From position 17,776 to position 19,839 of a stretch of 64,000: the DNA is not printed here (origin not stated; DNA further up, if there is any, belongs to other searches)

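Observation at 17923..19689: Rieske [2Fe-2S] protein with large uncharacterised C-terminal domain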

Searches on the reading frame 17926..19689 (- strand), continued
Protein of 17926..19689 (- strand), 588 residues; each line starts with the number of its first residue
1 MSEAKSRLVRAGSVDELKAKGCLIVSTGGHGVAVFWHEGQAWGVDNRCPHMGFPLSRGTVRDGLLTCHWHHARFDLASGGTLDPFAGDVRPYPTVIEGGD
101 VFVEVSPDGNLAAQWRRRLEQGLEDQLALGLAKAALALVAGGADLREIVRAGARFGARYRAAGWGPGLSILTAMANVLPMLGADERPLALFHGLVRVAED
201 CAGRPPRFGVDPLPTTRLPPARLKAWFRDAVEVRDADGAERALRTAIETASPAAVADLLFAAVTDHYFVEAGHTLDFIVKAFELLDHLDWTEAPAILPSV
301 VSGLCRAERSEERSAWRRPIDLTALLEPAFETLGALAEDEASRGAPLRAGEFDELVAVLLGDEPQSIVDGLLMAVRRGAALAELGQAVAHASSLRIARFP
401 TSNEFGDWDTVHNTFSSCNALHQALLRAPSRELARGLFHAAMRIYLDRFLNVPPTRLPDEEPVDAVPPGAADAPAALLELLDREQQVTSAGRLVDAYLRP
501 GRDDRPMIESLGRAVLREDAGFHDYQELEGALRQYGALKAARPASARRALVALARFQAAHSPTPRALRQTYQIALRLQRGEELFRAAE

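Call 90: find_homologous_proteins(query=P0133, max_evalue=1e-10)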
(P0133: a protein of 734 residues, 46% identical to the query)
Query P0133 (734 aa): 7934 proteins with E <= 1e-10 among 8000 candidates; the best 120 are listed.
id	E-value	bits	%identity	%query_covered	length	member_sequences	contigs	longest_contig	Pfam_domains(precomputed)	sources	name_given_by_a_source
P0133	0.0e+0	1640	100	100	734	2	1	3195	PF00211.26,PF00355.33,PF13806.13,PF22543.3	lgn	-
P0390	0.0e+0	1420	86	100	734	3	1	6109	PF00211.26,PF00355.33,PF13806.13,PF22543.3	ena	-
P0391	0.0e+0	1414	88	99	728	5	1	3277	PF00211.26,PF00355.33,PF13806.13,PF22543.3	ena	-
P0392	0.0e+0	1345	87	94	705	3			PF00355.33,PF13806.13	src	-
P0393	0.0e+0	1160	70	100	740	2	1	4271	PF00211.26,PF00355.33,PF13806.13,PF22543.3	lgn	-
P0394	0.0e+0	1154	70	100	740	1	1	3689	PF00211.26,PF00355.33,PF13806.13,PF22543.3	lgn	-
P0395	1.6e-274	931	58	100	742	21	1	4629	PF00211.26,PF00355.33,PF13806.13,PF22543.3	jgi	-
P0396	2.1e-274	931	58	100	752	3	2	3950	PF00211.26,PF00355.33,PF13806.13,PF22543.3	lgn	-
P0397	1.0e-273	928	57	100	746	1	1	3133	PF00211.26,PF00355.33,PF13806.13,PF22543.3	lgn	-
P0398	5.3e-270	916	56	100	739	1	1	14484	PF00211.26,PF00355.33,PF13806.13,PF22543.3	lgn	-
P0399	7.1e-268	909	57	99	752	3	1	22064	PF00211.26,PF00355.33,PF13806.13,PF22543.3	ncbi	-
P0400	7.6e-268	909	57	98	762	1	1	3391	PF00211.26,PF00355.33,PF13806.13,PF22543.3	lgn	-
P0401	5.9e-267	906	56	100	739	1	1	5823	PF00211.26,PF00355.33,PF13806.13,PF22543.3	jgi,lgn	jgi:class 3 adenylate cyclase/nitrite reductase/ring-hydroxylating ferredoxin subunit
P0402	6.4e-267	906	56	100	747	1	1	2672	PF00211.26,PF00355.33,PF13806.13,PF22543.3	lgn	-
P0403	3.1e-265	900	57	100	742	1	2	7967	PF00211.26,PF00355.33,PF13806.13,PF22543.3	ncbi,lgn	-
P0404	3.9e-265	900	57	99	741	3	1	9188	PF00211.26,PF00355.33,PF13806.13,PF22543.3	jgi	jgi:class 3 adenylate cyclase/nitrite reductase/ring-hydroxylating ferredoxin subunit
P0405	8.6e-265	899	57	100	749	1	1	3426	PF00211.26,PF00355.33,PF13806.13,PF22543.3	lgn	-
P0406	3.2e-264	897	56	100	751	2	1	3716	PF00211.26,PF00355.33,PF13806.13,PF22543.3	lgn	-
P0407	4.2e-263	893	56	100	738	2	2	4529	PF00211.26,PF00355.33,PF13806.13,PF22543.3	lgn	-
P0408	1.8e-261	888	56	100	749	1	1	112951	PF00211.26,PF00355.33,PF13806.13,PF22543.3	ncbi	-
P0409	6.4e-261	886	55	100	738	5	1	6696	PF00211.26,PF00355.33,PF13806.13,PF22543.3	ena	-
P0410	2.9e-260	884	56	99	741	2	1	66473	PF00211.26,PF00355.33,PF13806.13,PF22543.3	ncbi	-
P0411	1.4e-259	882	54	100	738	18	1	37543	PF00211.26,PF00355.33,PF13806.13,PF22543.3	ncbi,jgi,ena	-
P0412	3.6e-259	880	54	100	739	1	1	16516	PF00211.26,PF00355.33,PF13806.13,PF22543.3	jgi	jgi:class 3 adenylate cyclase/nitrite reductase/ring-hydroxylating ferredoxin subunit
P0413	1.2e-257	875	57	100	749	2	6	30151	PF00211.26,PF00355.33,PF13806.13,PF22543.3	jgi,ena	jgi:class 3 adenylate cyclase/nitrite reductase/ring-hydroxylating ferredoxin subunit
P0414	1.5e-256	872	56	100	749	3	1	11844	PF00355.33,PF13806.13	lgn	-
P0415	2.4e-255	868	54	100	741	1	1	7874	PF00211.26,PF00355.33,PF13806.13,PF22543.3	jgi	jgi:class 3 adenylate cyclase/nitrite reductase/ring-hydroxylating ferredoxin subunit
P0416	5.2e-254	863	55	100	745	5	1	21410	PF00211.26,PF00355.33,PF13806.13,PF22543.3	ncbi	-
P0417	8.0e-230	783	57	87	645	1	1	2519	PF00355.33,PF13806.13,PF22543.3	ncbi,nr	ncbi:MAG: Rieske 2Fe-2S domain-containing protein, partial [Armatimonadetes bacterium]|nr:Rieske 2Fe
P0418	3.3e-224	765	60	78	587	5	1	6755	PF00355.33,PF13806.13,PF22543.3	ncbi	-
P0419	3.8e-223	761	59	78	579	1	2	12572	PF00355.33,PF13806.13,PF22543.3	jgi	jgi:nitrite reductase/ring-hydroxylating ferredoxin subunit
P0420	2.6e-222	758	60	78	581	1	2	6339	PF00355.33,PF13806.13,PF22543.3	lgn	-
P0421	5.5e-222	757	60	78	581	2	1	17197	PF00355.33,PF13806.13,PF22543.3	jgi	jgi:nitrite reductase/ring-hydroxylating ferredoxin subunit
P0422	1.5e-221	756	59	78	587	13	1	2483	PF00355.33,PF13806.13,PF22543.3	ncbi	-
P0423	2.0e-220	752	61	78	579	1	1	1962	PF00355.33,PF13806.13,PF22543.3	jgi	jgi:nitrite reductase/ring-hydroxylating ferredoxin subunit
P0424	2.1e-220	752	61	78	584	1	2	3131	PF00355.33,PF13806.13,PF22543.3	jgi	jgi:nitrite reductase/ring-hydroxylating ferredoxin subunit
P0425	2.4e-220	752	59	78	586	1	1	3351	PF00355.33,PF13806.13,PF22543.3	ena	-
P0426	2.5e-220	752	58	78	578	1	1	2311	PF00355.33,PF13806.13,PF22543.3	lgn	-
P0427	1.5e-219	749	59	78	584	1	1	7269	PF00355.33,PF13806.13,PF22543.3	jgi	jgi:nitrite reductase/ring-hydroxylating ferredoxin subunit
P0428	3.7e-219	748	59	78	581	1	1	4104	PF00355.33,PF13806.13,PF22543.3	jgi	jgi:nitrite reductase/ring-hydroxylating ferredoxin subunit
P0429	3.9e-219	748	59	78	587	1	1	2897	PF00355.33,PF13806.13,PF22543.3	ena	-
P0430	7.5e-219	747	58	78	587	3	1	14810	PF00355.33,PF13806.13,PF22543.3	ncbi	-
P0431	1.5e-218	746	58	78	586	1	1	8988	PF00355.33,PF13806.13,PF22543.3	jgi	jgi:nitrite reductase/ring-hydroxylating ferredoxin subunit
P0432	1.8e-218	746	60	78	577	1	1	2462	PF00355.33,PF13806.13,PF22543.3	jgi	jgi:nitrite reductase/ring-hydroxylating ferredoxin subunit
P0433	1.9e-218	746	60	78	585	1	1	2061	PF00355.33,PF13806.13,PF22543.3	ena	-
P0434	2.3e-218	745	58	78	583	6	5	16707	PF00355.33,PF13806.13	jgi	jgi:nitrite reductase/ring-hydroxylating ferredoxin subunit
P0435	3.9e-218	745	58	78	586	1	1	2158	PF00355.33,PF13806.13,PF22543.3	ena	-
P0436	4.0e-218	745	61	78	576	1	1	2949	PF00355.33,PF13806.13,PF22543.3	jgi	jgi:nitrite reductase/ring-hydroxylating ferredoxin subunit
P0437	4.4e-218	744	59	78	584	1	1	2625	PF00355.33,PF13806.13,PF22543.3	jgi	-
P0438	6.3e-218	744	58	78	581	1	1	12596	PF00355.33,PF13806.13,PF22543.3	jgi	jgi:nitrite reductase/ring-hydroxylating ferredoxin subunit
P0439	9.7e-218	743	58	78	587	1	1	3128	PF00355.33,PF13806.13,PF22543.3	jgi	-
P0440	1.1e-217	743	59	78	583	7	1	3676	PF00355.33,PF13806.13,PF22543.3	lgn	-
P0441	1.1e-217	743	60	78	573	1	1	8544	PF00355.33,PF13806.13,PF22543.3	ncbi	-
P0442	2.5e-217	742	58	78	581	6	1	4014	PF00355.33,PF13806.13,PF22543.3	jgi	jgi:nitrite reductase/ring-hydroxylating ferredoxin subunit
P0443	2.5e-217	742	59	78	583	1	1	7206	PF00355.33,PF13806.13,PF22543.3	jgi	jgi:nitrite reductase/ring-hydroxylating ferredoxin subunit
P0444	5.8e-217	741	60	78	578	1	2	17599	PF00355.33,PF13806.13,PF22543.3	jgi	jgi:nitrite reductase/ring-hydroxylating ferredoxin subunit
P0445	6.7e-217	741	59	78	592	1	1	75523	PF00355.33,PF13806.13,PF22543.3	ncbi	-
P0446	7.0e-217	740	58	79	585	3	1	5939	PF00355.33,PF13806.13,PF22543.3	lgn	-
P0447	7.2e-217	740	58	78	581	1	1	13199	PF00355.33,PF13806.13,PF22543.3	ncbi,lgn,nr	ncbi:MAG: Rieske (2Fe-2S) protein [Anaerolineae bacterium]|nr:Rieske (2Fe-2S) protein [Anaerolineae 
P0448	7.6e-217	740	60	78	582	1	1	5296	PF00355.33,PF13806.13,PF22543.3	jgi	jgi:nitrite reductase/ring-hydroxylating ferredoxin subunit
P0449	9.0e-217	740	58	78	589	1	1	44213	PF00355.33,PF13806.13,PF22543.3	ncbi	-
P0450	9.7e-217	740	58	78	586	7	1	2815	PF00355.33,PF13806.13,PF22543.3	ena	-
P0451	1.2e-216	740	57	78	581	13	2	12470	PF00355.33,PF13806.13,PF22543.3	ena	-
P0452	1.3e-216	740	60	78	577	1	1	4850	PF00355.33,PF13806.13,PF22543.3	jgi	jgi:nitrite reductase/ring-hydroxylating ferredoxin subunit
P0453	1.4e-216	739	58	78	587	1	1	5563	PF00355.33,PF13806.13,PF22543.3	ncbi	-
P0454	1.4e-216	739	58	78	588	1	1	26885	PF00355.33,PF13806.13,PF22543.3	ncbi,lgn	-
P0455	1.7e-216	739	58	78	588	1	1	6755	PF00355.33,PF13806.13,PF22543.3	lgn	-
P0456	2.1e-216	739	58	78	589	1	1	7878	PF00355.33,PF13806.13,PF22543.3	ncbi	-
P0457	2.4e-216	739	59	79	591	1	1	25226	PF00355.33,PF13806.13,PF22543.3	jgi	jgi:nitrite reductase/ring-hydroxylating ferredoxin subunit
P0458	2.7e-216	739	57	78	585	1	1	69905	PF00355.33,PF13806.13,PF22543.3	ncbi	-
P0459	3.0e-216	738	59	78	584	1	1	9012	PF00355.33,PF13806.13,PF22543.3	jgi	jgi:nitrite reductase/ring-hydroxylating ferredoxin subunit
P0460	3.0e-216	738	61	78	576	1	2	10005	PF00355.33,PF13806.13,PF22543.3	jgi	jgi:nitrite reductase/ring-hydroxylating ferredoxin subunit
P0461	3.1e-216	738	56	78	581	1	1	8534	PF00355.33,PF13806.13,PF22543.3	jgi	jgi:nitrite reductase/ring-hydroxylating ferredoxin subunit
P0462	3.6e-216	738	60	78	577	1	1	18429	PF00355.33,PF13806.13,PF22543.3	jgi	jgi:nitrite reductase/ring-hydroxylating ferredoxin subunit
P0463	3.7e-216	738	59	78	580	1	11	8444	PF00355.33,PF13806.13,PF22543.3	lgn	-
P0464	3.9e-216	738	57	78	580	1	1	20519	PF00355.33,PF13806.13,PF22543.3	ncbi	-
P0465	4.1e-216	738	57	78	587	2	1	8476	PF00355.33,PF13806.13,PF22543.3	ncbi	-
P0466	4.5e-216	738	58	78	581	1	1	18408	PF00355.33,PF13806.13,PF22543.3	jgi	jgi:nitrite reductase/ring-hydroxylating ferredoxin subunit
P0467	4.6e-216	738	57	78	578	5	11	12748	PF00355.33,PF13806.13,PF22543.3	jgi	jgi:nitrite reductase/ring-hydroxylating ferredoxin subunit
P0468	4.9e-216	738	58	78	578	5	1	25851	PF00355.33,PF13806.13,PF22543.3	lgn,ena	-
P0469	5.1e-216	738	58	78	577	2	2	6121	PF00355.33,PF13806.13,PF22543.3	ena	-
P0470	5.3e-216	738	57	78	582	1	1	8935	PF00355.33,PF13806.13,PF22543.3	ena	-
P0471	5.5e-216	737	58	78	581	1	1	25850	PF00355.33,PF13806.13,PF22543.3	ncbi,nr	ncbi:MAG: Rieske (2Fe-2S) protein [Chloroflexi bacterium]|nr:Rieske (2Fe-2S) protein [Chloroflexota 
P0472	6.0e-216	737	58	78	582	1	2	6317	PF00355.33,PF13806.13,PF22543.3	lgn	-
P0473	7.4e-216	737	59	78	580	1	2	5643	PF00355.33,PF13806.13,PF22543.3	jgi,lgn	jgi:nitrite reductase/ring-hydroxylating ferredoxin subunit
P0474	7.4e-216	737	58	78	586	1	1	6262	PF00355.33,PF13806.13,PF22543.3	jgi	jgi:nitrite reductase/ring-hydroxylating ferredoxin subunit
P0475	7.8e-216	737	58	78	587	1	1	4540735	PF00355.33,PF13806.13,PF22543.3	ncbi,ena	-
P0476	8.3e-216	737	59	78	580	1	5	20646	PF00355.33,PF13806.13,PF22543.3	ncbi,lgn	-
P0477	9.3e-216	737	59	78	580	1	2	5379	PF00355.33,PF13806.13,PF22543.3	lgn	-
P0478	9.5e-216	737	59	78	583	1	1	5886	PF00355.33,PF13806.13,PF22543.3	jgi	jgi:nitrite reductase/ring-hydroxylating ferredoxin subunit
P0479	1.2e-215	736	57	78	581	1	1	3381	PF00355.33,PF13806.13,PF22543.3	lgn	-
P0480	1.3e-215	736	57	78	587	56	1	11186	PF00355.33,PF13806.13,PF22543.3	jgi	-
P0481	1.8e-215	736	59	78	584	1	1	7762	PF00355.33,PF13806.13,PF22543.3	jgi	jgi:nitrite reductase/ring-hydroxylating ferredoxin subunit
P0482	2.0e-215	736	60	78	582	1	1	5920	PF00355.33,PF13806.13,PF22543.3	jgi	jgi:nitrite reductase/ring-hydroxylating ferredoxin subunit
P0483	2.1e-215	736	59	78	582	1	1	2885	PF00355.33,PF13806.13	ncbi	-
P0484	2.1e-215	736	58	78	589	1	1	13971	PF00355.33,PF13806.13,PF22543.3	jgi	jgi:nitrite reductase/ring-hydroxylating ferredoxin subunit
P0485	2.2e-215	736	59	78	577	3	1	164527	PF00355.33,PF13806.13,PF22543.3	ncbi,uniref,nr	ncbi:Rieske 2Fe-2S domain-containing protein [Thermomicrobiaceae bacterium CFH 74404]|uniref:Rieske 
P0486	2.3e-215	735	59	78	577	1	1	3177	PF00355.33,PF13806.13,PF22543.3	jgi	jgi:nitrite reductase/ring-hydroxylating ferredoxin subunit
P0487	3.9e-215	735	60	78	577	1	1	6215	PF00355.33,PF13806.13,PF22543.3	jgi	jgi:nitrite reductase/ring-hydroxylating ferredoxin subunit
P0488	4.0e-215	735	60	78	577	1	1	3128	PF00355.33,PF13806.13,PF22543.3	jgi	jgi:nitrite reductase/ring-hydroxylating ferredoxin subunit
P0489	6.6e-215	734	58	78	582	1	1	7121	PF00355.33,PF13806.13,PF22543.3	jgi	jgi:nitrite reductase/ring-hydroxylating ferredoxin subunit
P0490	7.1e-215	734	57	78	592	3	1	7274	PF00355.33,PF13806.13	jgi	jgi:nitrite reductase/ring-hydroxylating ferredoxin subunit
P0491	7.3e-215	734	59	78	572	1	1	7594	PF00355.33,PF13806.13,PF22543.3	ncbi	-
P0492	7.5e-215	734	58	78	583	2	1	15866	PF00355.33,PF13806.13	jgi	jgi:nitrite reductase/ring-hydroxylating ferredoxin subunit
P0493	9.3e-215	733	60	78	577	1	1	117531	PF00355.33,PF13806.13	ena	-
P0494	9.3e-215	733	60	78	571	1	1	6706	PF00355.33,PF13806.13,PF22543.3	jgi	jgi:nitrite reductase/ring-hydroxylating ferredoxin subunit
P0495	1.0e-214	733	58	78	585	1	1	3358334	PF00355.33,PF13806.13,PF22543.3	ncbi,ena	-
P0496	1.1e-214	733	57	78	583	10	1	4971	PF00355.33,PF13806.13,PF22543.3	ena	-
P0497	1.4e-214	733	56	78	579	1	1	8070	PF00355.33,PF13806.13,PF22543.3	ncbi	-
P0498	1.9e-214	732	56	78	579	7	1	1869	PF00355.33,PF13806.13,PF22543.3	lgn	-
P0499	2.0e-214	732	57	78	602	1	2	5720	PF00355.33,PF13806.13,PF22543.3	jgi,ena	jgi:nitrite reductase/ring-hydroxylating ferredoxin subunit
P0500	2.0e-214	732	59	78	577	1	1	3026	PF00355.33,PF13806.13,PF22543.3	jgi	jgi:nitrite reductase/ring-hydroxylating ferredoxin subunit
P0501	2.2e-214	732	57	79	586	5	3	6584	PF00355.33,PF13806.13,PF22543.3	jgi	jgi:nitrite reductase/ring-hydroxylating ferredoxin subunit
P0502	2.2e-214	732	58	78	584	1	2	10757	PF00355.33,PF13806.13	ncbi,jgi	jgi:nitrite reductase/ring-hydroxylating ferredoxin subunit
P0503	2.4e-214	732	56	78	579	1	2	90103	PF00355.33,PF13806.13,PF22543.3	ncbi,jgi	ncbi:MAG TPA: Rieske (2Fe-2S) protein [Waterburya sp.]|jgi:nitrite reductase/ring-hydroxylating ferr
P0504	2.5e-214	732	58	78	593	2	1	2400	PF00355.33,PF13806.13,PF22543.3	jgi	jgi:nitrite reductase/ring-hydroxylating ferredoxin subunit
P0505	2.5e-214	732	58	78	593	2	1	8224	PF00355.33,PF13806.13,PF22543.3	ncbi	-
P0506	2.5e-214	732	56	78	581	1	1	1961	PF00355.33,PF13806.13,PF22543.3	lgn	-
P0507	3.0e-214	732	58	78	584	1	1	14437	PF00355.33,PF13806.13,PF22543.3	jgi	jgi:nitrite reductase/ring-hydroxylating ferredoxin subunit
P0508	3.3e-214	732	60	78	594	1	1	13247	PF00355.33,PF13806.13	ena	-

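Call 94: find_encoding_contigs(protein=P0277, flank=6000, max_places=2)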
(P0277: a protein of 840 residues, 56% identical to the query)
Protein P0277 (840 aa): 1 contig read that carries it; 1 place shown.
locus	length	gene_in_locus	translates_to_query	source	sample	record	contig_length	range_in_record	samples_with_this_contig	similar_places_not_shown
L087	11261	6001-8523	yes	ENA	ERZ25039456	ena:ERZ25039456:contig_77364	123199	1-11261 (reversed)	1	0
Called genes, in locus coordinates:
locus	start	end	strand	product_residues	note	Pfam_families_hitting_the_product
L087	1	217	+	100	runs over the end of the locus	-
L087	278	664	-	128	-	PF01135:PCMT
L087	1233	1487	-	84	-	-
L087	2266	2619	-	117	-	-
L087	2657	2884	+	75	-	-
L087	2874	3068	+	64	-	-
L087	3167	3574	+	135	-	PF10604:Polyketide_cyc2, PF03364:Polyketide_cyc (weak)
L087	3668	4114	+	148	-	PF08327:AHSA1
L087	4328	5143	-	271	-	PF01575:MaoC_dehydratas (weak)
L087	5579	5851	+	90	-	-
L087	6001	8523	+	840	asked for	PF04542:Sigma70_r2, PF04545:Sigma70_r4 (weak), PF08281:Sigma70_r4_2, PF00355:Rieske, PF13806:Rieske_2, PF22543:Rieske_4 (weak)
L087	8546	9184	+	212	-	PF13302:Acetyltransf_3, PF00583:Acetyltransf_1 (weak)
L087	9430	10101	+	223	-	PF08100:Dimerisation, PF00891:Methyltransf_2 (weak)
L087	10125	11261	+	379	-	?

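Call 95: find_encoding_contigs(protein=P0282, flank=6000, max_places=2)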
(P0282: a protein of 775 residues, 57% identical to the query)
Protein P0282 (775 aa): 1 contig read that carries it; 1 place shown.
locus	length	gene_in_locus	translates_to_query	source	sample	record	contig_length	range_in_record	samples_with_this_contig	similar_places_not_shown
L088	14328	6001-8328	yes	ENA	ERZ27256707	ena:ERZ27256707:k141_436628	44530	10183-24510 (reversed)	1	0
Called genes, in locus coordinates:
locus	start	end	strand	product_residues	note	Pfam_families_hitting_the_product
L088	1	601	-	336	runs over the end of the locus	-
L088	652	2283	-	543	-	-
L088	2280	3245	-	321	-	PF00005:ABC_tran, PF13304:AAA_21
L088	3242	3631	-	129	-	PF00392:GntR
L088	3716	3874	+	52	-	-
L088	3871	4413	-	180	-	PF00583:Acetyltransf_1, PF13673:Acetyltransf_10, PF13508:Acetyltransf_7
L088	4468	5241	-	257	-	-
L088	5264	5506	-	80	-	-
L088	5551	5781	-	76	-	PF09720:Unstab_antitox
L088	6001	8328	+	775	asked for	PF04542:Sigma70_r2, PF04545:Sigma70_r4, PF08281:Sigma70_r4_2, PF00355:Rieske, PF13806:Rieske_2, PF22543:Rieske_4 (weak)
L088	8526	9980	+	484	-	PF03060:NMO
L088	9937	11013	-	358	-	PF02985:HEAT (faint), PF13513:HEAT_EZ (faint), PF13646:HEAT_2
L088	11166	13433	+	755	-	PF07583:PSCyt2, PF07587:PSD1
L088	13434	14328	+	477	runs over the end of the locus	PF07394:DUF1501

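Call 96: predict_structure(alignment_id=A3)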
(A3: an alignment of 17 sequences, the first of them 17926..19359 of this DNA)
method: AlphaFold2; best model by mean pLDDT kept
length: 478 residues; sequences in the alignment: 17
mean_pLDDT: 91.6   pTM: 0.92
mean pLDDT of the five models: 91.6, 90.1, 87.6, 85.5, 85.1
residues with pLDDT >= 90: 362; 70-90: 95; 50-70: 21; < 50: 0
segments of 3 or more residues with pLDDT < 50: none
pLDDT, mean of each block of 10 residues (from residue 1): 88 92 93 92 93 90 97 95 96 88 88 96 96 96 95 88 92 97 96 91 71 91 76 82 97 96 93 97 97 90 96 95 93 92 91 64 89 93 94 95 96 97 97 96 97 95 91 72
secondary structure, 60 per line:
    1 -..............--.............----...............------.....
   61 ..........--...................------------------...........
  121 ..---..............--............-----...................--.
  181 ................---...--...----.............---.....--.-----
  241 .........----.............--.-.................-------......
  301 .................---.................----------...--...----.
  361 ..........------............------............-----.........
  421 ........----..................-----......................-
elements in order: H2-15 H18-30 H35-49 H56-70 H73-91 H110-122 H126-139 H142-153 H159-177 H180-196 H212-224 H228-232 H241-249 H254-266 H271-287 H295-317 H321-337 H360-370 H377-388 H395-406 H412-428 H433-450 H456-477
